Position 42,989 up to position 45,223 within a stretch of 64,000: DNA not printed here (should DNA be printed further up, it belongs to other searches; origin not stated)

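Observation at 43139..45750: Unusual flavocytochrome: periplasmic tetraheme cytochrome c fused to a CrtI/amine-oxidase-family FAD oxidoreductase, translationally coupled to a spermidine-synthase-like gene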

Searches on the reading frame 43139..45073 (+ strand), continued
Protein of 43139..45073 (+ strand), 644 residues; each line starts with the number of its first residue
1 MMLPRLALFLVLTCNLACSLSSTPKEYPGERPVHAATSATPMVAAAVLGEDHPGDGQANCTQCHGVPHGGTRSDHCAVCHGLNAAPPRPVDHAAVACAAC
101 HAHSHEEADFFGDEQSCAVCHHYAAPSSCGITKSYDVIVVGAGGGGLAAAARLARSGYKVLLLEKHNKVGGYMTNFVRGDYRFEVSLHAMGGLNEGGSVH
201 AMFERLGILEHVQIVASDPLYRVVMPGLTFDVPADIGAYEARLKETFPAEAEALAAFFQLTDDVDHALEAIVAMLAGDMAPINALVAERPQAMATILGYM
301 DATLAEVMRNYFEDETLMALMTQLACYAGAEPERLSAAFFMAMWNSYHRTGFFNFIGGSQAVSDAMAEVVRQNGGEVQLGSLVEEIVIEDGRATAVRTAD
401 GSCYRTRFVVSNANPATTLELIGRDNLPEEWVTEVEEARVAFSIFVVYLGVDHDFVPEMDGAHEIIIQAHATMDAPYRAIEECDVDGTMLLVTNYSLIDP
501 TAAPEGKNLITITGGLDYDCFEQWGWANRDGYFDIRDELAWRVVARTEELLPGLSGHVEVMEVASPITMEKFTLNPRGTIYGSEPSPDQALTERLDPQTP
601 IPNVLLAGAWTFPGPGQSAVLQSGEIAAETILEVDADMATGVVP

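Call 10: find_encoding_contigs(protein=P0001, flank=10000, max_places=3)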
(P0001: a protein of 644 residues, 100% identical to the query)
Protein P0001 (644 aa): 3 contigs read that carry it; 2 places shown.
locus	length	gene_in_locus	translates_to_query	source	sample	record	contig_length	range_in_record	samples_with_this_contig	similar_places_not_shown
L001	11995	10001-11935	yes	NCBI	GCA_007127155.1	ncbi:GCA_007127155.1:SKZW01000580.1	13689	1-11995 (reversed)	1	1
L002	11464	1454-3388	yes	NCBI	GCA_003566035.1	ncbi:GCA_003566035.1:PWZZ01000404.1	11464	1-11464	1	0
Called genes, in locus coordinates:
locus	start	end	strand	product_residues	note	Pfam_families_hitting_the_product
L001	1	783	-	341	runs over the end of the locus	-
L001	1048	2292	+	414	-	PF02771:Acyl-CoA_dh_N, PF02770:Acyl-CoA_dh_M, PF00441:Acyl-CoA_dh_1, PF08028:Acyl-CoA_dh_2, PF22924:ACOX_C_alpha1 (faint)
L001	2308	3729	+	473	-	PF01554:MatE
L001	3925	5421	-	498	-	-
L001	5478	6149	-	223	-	-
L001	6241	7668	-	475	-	PF16697:Yop-YscD_cpl, PF00498:FHA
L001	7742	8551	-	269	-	PF03167:UDG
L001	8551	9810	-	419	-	PF02441:Flavoprotein, PF04127:DFP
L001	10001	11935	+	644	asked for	PF00890:FAD_binding_2, PF01134:GIDA (faint), PF01266:DAO (weak), PF01946:Thi4 (weak), PF07992:Pyr_redox_2 (weak), PF12831:FAD_oxidored, PF13450:NAD_binding_8, PF01593:Amino_oxidase, +2 more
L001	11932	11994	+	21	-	?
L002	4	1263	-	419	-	PF02441:Flavoprotein, PF04127:DFP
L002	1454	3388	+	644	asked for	PF00890:FAD_binding_2, PF01134:GIDA (faint), PF01266:DAO (weak), PF01946:Thi4 (weak), PF07992:Pyr_redox_2 (weak), PF12831:FAD_oxidored, PF13450:NAD_binding_8, PF01593:Amino_oxidase, +2 more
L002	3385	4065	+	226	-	-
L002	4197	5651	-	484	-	PF13396:PLDc_N (faint), PF13091:PLDc_2, PF00614:PLDc (weak), PF13091:PLDc_2, PF00614:PLDc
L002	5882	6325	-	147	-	PF00137:ATP-synt_C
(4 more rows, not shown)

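Call 11: find_encoding_contigs(protein=P0004, flank=8000, max_places=2)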
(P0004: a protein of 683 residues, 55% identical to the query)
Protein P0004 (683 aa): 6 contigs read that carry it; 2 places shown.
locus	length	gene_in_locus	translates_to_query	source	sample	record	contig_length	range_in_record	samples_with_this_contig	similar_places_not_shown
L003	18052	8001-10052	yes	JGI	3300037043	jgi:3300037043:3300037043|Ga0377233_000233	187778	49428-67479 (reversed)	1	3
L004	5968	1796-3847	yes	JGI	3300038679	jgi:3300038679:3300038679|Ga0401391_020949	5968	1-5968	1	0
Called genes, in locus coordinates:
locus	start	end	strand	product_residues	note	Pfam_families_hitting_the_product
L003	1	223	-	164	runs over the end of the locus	PF01288:HPPK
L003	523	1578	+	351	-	PF13462:Thioredoxin_4, PF01323:DSBA, PF13743:Thioredoxin_5 (weak)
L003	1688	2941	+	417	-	PF05221:AdoHcyase, PF00670:AdoHcyase_NAD, PF02826:2-Hacid_dh_C, PF07991:KARI_N (weak)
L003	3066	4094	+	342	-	-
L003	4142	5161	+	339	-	PF01207:Dus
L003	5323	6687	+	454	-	PF03734:YkuD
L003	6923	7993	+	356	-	PF00756:Esterase (faint)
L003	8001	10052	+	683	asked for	PF01266:DAO (faint), PF01946:Thi4 (weak), PF00890:FAD_binding_2, PF01593:Amino_oxidase, PF03486:HI0933_like (faint), PF12831:FAD_oxidored (weak), PF13450:NAD_binding_8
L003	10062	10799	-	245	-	PF01553:Acyltransferase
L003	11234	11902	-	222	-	PF14137:DUF4304 (weak)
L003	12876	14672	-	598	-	PF00069:Pkinase, PF07714:PK_Tyr_Ser-Thr, PF01636:APH (faint), PF03109:ABC1 (weak)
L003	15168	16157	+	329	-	-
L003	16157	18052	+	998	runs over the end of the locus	PF02412:TSP_3 (weak)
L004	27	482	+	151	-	-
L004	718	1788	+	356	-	PF00756:Esterase (faint)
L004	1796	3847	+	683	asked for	PF01266:DAO (faint), PF01946:Thi4 (weak), PF00890:FAD_binding_2, PF01593:Amino_oxidase, PF03486:HI0933_like (faint), PF12831:FAD_oxidored (weak), PF13450:NAD_binding_8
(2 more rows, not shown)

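Call 12: find_encoding_contigs(protein=P0017, flank=8000, max_places=2)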
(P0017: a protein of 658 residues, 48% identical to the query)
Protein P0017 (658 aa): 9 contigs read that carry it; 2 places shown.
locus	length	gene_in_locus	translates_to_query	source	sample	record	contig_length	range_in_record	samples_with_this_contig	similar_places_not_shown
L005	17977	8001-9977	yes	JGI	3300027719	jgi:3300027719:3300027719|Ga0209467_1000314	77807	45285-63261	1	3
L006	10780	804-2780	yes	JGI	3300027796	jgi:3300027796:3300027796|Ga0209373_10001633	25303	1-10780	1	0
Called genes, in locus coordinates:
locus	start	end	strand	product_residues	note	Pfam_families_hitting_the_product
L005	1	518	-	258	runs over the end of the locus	PF01578:Cytochrom_C_asm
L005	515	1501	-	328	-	PF05140:ResB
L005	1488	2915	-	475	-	PF14522:Cytochrome_C7 (faint), PF14537:Cytochrom_c3_2 (faint), PF22113:Mtrc-MtrF_II-IV_dom (faint)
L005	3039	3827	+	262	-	PF02567:PhzC-PhzF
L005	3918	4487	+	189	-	PF09695:YtfJ_HI0045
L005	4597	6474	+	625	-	PF00933:Glyco_hydro_3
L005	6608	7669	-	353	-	PF03982:DAGAT, PF01553:Acyltransferase (weak)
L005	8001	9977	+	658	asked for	PF01946:Thi4 (faint), PF00890:FAD_binding_2, PF01266:DAO (faint), PF01593:Amino_oxidase, PF03486:HI0933_like (faint), PF12831:FAD_oxidored, PF13450:NAD_binding_8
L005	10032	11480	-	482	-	PF00150:Cellulase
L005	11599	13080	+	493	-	PF12708:Pect-lyase_RHGA_epim (faint), PF00295:Glyco_hydro_28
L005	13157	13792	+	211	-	-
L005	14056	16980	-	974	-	-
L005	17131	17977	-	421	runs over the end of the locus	PF03952:Enolase_N, PF00113:Enolase_C, PF13378:MR_MLE_C (weak)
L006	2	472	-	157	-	?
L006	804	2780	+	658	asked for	PF01946:Thi4 (faint), PF00890:FAD_binding_2, PF01266:DAO (faint), PF01593:Amino_oxidase, PF03486:HI0933_like (faint), PF12831:FAD_oxidored, PF13450:NAD_binding_8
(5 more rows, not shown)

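Call 13: find_encoding_contigs(protein=P0021, flank=8000, max_places=2)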
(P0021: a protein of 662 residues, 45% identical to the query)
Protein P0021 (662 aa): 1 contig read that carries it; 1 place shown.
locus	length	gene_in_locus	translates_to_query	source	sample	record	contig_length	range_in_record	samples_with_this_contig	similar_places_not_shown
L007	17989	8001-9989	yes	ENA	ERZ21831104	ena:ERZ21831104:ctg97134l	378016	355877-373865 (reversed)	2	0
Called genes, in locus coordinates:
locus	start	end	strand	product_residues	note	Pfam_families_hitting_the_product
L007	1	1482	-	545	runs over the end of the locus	-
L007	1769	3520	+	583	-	PF03130:HEAT_PBS (faint), PF13646:HEAT_2 (weak)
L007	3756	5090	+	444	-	PF07238:PilZ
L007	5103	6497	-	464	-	PF02310:B12-binding (faint), PF04055:Radical_SAM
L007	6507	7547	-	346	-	-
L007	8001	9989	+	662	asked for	PF07992:Pyr_redox_2 (weak), PF00890:FAD_binding_2, PF01266:DAO (weak), PF01494:FAD_binding_3 (weak), PF01946:Thi4 (weak), PF12831:FAD_oxidored, PF13450:NAD_binding_8, PF01593:Amino_oxidase, +3 more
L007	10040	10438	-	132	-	-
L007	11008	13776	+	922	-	-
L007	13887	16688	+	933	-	PF00133:tRNA-synt_1, PF09334:tRNA-synt_1g (weak), PF13603:tRNA-synt_1_2 (faint), PF08264:Anticodon_1, PF10458:Val_tRNA-synt_C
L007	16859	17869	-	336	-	PF01207:Dus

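Call 15: search_solved_structures(query=window:43139-45073:+, max_evalue=0.001, show_alignments=1)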
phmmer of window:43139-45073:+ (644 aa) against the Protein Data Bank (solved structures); distinct sequences matched with E-value up to 0.001: 66 (the best 60 are shown).
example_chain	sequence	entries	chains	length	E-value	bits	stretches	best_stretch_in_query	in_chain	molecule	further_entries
4dgk_A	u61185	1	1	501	3.9e-22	81.8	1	138-633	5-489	Phytoene dehydrogenase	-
4rep_A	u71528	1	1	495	5.9e-18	68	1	137-632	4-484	Gamma-carotene desaturase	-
3nrn_A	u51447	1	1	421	9.1e-14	54.1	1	137-230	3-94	uncharacterized protein PF1083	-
3ka7_A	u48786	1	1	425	3.9e-11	45.4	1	340-421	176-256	Oxidoreductase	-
2x0l_A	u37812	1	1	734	6.5e-07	31.5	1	133-234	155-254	LYSINE-SPECIFIC HISTONE DEMETHYLASE 1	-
5mh4_A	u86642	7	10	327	7.5e-07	31.3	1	126-176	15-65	Thioredoxin reductase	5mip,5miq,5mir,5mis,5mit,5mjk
5lgn_A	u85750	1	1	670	1.3e-06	30.4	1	133-223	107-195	Lysine-specific histone demethylase 1A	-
4bay_A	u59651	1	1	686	1.4e-06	30.4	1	133-223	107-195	LYSINE-SPECIFIC HISTONE DEMETHYLASE 1A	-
9dbp_A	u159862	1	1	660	1.5e-06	30.3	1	131-222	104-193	Lysine-specific histone demethylase 1A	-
6nqm_A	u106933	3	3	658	2e-06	29.8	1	133-222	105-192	Lysine-specific histone demethylase 1A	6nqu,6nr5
6w4k_A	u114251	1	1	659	2e-06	29.8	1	133-222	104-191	Lysine-specific histone demethylase 1A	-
8ym7_A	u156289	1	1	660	2.1e-06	29.8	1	133-222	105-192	Lysine-specific histone demethylase 1A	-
2dw4_A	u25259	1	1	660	2.1e-06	29.8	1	133-222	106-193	Lysine-specific histone demethylase 1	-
2ejr_A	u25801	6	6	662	2.1e-06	29.8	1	133-222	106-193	Lysine-specific histone demethylase 1 | Lysine-specific histone demethylase 1A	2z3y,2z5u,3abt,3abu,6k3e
2hko_A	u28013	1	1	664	2.1e-06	29.8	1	133-222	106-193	Lysine-specific histone demethylase 1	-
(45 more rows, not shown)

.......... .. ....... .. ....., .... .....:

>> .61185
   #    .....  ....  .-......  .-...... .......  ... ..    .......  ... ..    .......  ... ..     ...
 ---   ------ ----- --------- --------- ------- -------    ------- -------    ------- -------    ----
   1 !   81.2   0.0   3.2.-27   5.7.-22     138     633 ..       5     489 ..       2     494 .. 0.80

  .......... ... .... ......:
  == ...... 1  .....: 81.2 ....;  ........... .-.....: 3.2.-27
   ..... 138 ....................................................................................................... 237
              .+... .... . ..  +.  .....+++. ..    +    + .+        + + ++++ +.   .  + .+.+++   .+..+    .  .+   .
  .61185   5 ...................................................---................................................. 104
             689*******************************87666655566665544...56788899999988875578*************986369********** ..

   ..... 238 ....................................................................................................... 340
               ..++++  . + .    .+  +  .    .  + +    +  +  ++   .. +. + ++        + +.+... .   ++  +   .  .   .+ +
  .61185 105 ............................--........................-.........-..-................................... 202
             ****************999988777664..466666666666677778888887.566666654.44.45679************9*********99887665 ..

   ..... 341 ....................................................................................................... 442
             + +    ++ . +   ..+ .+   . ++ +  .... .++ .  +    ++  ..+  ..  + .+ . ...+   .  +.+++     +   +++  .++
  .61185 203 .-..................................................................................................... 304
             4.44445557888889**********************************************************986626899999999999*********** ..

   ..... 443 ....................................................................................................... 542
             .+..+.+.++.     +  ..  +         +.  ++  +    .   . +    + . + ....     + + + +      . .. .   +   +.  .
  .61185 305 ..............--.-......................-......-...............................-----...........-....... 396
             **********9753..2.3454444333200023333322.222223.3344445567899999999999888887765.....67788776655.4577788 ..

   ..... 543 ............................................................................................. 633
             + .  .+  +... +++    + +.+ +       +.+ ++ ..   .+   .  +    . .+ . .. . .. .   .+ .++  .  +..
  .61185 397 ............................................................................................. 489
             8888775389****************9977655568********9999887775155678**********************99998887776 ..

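Call 23: search_protein_representatives(protein=window:43139-45073:+)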
Query: 644 residues. Proteins with E-value up to 0.001 (for the whole library): 14309; up to 1e-10: 5912; up to 1e-30: 1300. The best 150 are listed.
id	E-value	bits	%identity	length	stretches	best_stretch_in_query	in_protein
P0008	5.7e-192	656.1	49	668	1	28-635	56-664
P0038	7.8e-164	563.1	44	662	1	25-636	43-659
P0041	3.3e-163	561.0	46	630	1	20-635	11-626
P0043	9.5e-163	559.5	51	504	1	140-636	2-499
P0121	8.6e-161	553.1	45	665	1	35-635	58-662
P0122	2.7e-152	525.0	46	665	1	29-638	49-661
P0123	2.2e-150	518.7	43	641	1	9-633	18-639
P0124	2.9e-140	485.3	45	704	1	36-635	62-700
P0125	7.6e-136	470.7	39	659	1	13-634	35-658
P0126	6.5e-132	457.7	47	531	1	132-635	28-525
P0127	4.1e-126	438.5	44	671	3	440-633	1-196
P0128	1.7e-125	436.5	42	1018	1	14-631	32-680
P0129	3.5e-122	425.6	42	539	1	128-634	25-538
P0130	7.1e-122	424.5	48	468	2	293-632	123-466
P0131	1.2e-120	420.5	43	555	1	120-633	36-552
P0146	3.2e-102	359.6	38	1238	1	44-632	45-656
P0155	3.7e-86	306.5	36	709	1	133-633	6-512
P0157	8.5e-86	305.3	39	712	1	133-629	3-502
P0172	2.3e-74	267.6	34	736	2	134-398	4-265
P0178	3.1e-72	260.6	32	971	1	130-632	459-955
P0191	1.0e-70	255.5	34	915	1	133-633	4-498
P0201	4.8e-68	246.7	27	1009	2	132-609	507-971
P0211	2.8e-66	240.9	35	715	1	133-632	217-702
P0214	9.7e-66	239.1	34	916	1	132-634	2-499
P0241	1.5e-63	231.8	38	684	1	135-632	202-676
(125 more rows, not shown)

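Call 31: predict_structure(alignment_id=A1)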
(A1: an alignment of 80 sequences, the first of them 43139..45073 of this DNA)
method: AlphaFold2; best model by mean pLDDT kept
length: 644 residues; sequences in the alignment: 80
mean_pLDDT: 90.7   pTM: 0.90
mean pLDDT of the five models: 90.7, 90.3, 89.7, 89.4, 88.6
residues with pLDDT >= 90: 497; 70-90: 95; 50-70: 20; < 50: 32
segments of 3 or more residues with pLDDT < 50: 1-6, 17-38
pLDDT, mean of each block of 10 residues (from residue 1): 47 48 39 45 84 87 78 86 91 88 81 75 85 98 97 98 95 91 87 93 98 96 98 98 99 98 92 88 95 92 97 98 96 97 95 95 98 96 97 97 97 98 98 97 97 98 97 96 97 96 97 97 86 94 98 97 94 95 95 93 97 94 97 94 68
secondary structure, 60 per line:
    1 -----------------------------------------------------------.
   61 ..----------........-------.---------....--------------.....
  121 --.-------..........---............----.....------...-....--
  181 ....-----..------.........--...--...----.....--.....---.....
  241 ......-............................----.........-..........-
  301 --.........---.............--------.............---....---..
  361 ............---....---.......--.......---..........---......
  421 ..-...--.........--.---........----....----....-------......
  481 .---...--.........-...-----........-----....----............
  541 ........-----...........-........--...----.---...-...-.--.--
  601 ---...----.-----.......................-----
elements in order: H73-80 H98-101 H116-120 E131-140 H144-155 E160-164 E175-178 E181-184 H198-206 E214-216 E221-225 E228-232 H236-246 H248-275 H280-288 H290-299 H304-311 H315-327 H337-348 E352-355 H359-372 E376-379 E383-389 E392-398 E402-411 H415-422 H429-437 E444-451 H456-459 E464-467 H475-481 E490-494 H495-498 E508-515 H521-524 H529-548 H554-557 E558-564 H566-573 E604-606 H617-639

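Call 36: fold_search(model_id=the predicted structure, library=pdb)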
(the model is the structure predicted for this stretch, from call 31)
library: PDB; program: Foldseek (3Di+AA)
matches with E <= 10: 1990; with E <= 0.001: 1213
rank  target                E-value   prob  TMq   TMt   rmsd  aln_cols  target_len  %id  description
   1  4rep                  4.7e-32  1.00  0.66  0.85   3.7       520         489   20  Crystal Structure of gamma-carotenoid desaturase (released 2015-07-15)
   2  4dgk                  3.5e-25  1.00  0.47  0.71   8.3       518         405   20  Crystal structure of Phytoene desaturase CRTI from Pantoea ananatis (released 2012-10-10)
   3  3ka7                  2.0e-22  1.00  0.51  0.74   6.1       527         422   18  Crystal Structure of an oxidoreductase from Methanosarcina mazei. Northeast Structural Genomics Consortium target id MaR (released 2009-11-17)
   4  3nrn                  1.4e-21  1.00  0.52  0.82   4.1       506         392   20  Crystal Structure of PF1083 protein from Pyrococcus furiosus, Northeast Structural Genomics Consortium Target PfR223 (released 2010-11-03)
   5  5mog_A                1.1e-20  1.00  0.54  0.73   6.4       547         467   17  Oryza sativa phytoene desaturase inhibited by norflurazon (released 2017-07-12)
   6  5mog_C                1.3e-20  1.00  0.54  0.71   6.4       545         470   18  Oryza sativa phytoene desaturase inhibited by norflurazon (released 2017-07-12)
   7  5mog_E                2.1e-20  1.00  0.54  0.72   6.5       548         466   18  Oryza sativa phytoene desaturase inhibited by norflurazon (released 2017-07-12)
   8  1o5w_C                5.2e-20  1.00  0.52  0.64   6.0       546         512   18  The structure basis of specific recognitions for substrates and inhibitors of rat monoamine oxidase A (released 2004-04-20)
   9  5mog_B                6.2e-20  1.00  0.54  0.71   6.4       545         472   18  Oryza sativa phytoene desaturase inhibited by norflurazon (released 2017-07-12)
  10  1o5w_A                6.6e-20  1.00  0.53  0.64   6.1       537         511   18  The structure basis of specific recognitions for substrates and inhibitors of rat monoamine oxidase A (released 2004-04-20)
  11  1o5w_B                8.8e-20  1.00  0.53  0.65   6.1       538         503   18  The structure basis of specific recognitions for substrates and inhibitors of rat monoamine oxidase A (released 2004-04-20)
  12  2bxr_A                1.0e-19  1.00  0.51  0.69   6.0       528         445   18  Human Monoamine Oxidase A in complex with Clorgyline, Crystal Form A (released 2005-08-09)
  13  1o5w_D                1.2e-19  1.00  0.52  0.64   6.3       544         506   18  The structure basis of specific recognitions for substrates and inhibitors of rat monoamine oxidase A (released 2004-04-20)
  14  1d5t                  2.6e-19  1.00  0.42  0.58   6.1       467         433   14  GUANINE NUCLEOTIDE DISSOCIATION INHIBITOR, ALPHA-ISOFORM (released 2000-10-25)
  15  5ttj_A                2.8e-19  1.00  0.49  0.69   5.6       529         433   17  Crystal Structure of Nicotine Oxidoreductase from Pseudomonas putida (released 2017-02-08)
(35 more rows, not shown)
